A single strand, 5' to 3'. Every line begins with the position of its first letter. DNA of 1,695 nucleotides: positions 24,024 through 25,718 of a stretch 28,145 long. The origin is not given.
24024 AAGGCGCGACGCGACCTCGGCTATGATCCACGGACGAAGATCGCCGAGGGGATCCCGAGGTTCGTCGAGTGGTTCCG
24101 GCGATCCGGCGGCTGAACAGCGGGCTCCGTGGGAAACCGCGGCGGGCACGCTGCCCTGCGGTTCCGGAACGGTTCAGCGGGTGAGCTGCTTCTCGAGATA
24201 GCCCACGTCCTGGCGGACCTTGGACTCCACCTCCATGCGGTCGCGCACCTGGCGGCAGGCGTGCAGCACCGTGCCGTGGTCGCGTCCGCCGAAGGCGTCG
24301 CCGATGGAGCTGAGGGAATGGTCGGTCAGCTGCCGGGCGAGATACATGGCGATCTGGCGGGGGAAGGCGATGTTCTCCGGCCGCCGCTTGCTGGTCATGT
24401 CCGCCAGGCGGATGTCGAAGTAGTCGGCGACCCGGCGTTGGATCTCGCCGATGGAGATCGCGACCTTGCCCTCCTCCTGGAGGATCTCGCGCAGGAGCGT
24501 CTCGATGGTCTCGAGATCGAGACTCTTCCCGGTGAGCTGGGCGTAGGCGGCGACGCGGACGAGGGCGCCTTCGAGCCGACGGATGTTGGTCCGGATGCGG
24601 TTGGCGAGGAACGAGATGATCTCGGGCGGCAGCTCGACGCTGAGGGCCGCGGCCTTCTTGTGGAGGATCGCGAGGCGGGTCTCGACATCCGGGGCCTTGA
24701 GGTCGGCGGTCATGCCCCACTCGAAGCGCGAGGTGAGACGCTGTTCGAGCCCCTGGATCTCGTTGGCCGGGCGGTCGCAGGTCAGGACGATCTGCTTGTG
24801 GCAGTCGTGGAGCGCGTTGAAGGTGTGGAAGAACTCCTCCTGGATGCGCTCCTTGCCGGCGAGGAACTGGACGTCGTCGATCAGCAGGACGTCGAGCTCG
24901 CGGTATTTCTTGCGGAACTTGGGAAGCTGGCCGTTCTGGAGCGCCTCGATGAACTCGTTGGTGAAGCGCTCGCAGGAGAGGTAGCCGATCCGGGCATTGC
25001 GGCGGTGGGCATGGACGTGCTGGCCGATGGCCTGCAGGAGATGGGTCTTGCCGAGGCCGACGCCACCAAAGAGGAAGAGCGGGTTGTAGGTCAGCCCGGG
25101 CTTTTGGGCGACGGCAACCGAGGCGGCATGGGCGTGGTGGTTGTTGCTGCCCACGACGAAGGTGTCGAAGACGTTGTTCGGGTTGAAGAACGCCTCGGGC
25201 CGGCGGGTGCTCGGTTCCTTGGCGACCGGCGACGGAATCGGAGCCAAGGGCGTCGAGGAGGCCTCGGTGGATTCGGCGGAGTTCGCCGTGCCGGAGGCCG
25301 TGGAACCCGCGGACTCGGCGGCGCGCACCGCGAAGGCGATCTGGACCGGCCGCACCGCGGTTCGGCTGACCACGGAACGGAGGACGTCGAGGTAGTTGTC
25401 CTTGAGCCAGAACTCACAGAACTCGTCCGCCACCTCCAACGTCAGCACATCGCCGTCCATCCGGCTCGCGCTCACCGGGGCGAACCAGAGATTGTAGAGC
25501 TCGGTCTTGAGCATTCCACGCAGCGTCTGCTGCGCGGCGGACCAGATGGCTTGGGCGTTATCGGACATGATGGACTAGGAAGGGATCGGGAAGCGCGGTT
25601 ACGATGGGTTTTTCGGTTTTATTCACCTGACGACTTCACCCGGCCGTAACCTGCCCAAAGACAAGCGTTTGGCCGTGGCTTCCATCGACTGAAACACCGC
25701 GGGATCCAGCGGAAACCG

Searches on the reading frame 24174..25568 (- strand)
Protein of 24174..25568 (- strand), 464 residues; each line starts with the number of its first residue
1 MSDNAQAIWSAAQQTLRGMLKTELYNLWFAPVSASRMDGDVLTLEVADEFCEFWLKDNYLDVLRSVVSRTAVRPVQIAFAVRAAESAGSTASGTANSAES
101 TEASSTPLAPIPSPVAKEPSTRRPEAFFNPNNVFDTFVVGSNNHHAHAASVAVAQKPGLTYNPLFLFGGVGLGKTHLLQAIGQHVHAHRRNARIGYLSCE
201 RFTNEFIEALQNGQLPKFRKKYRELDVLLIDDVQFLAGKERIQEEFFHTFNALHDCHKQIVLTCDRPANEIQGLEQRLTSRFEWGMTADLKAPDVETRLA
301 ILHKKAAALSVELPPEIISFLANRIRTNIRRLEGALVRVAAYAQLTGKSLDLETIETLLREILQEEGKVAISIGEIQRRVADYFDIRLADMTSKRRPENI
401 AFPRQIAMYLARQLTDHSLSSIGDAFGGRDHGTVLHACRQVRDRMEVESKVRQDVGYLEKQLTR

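Call 83: search_protein_families(library=pfam, proteins=[window:24174-25568:-], max_evalue=0.0001)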
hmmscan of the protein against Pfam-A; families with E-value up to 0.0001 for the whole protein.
window:24174-25568:- (464 aa): 5 families
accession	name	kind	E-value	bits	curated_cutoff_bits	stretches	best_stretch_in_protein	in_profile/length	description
PF00308.24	Bac_DnaA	-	4.9e-68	228.8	23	1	129-288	2-161/162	Bacterial DnaA ATPAse domain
PF08299.17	Bac_DnaA_C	-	2.1e-29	101.8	31.5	1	375-441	3-69/69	Bacterial dnaA protein helix-turn-helix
PF11638.13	DnaA_N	-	2.6e-11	43.5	24.6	1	6-68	1-64/65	DnaA N-terminal domain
PF01695.23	IstB_IS21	-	1.6e-10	41.4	24.1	1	164-270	95-198/238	IstB-like ATP binding protein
PF00004.35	AAA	-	1.4e-05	26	21.2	1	165-283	2-124/131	ATPase family associated with various cellular activities (AAA)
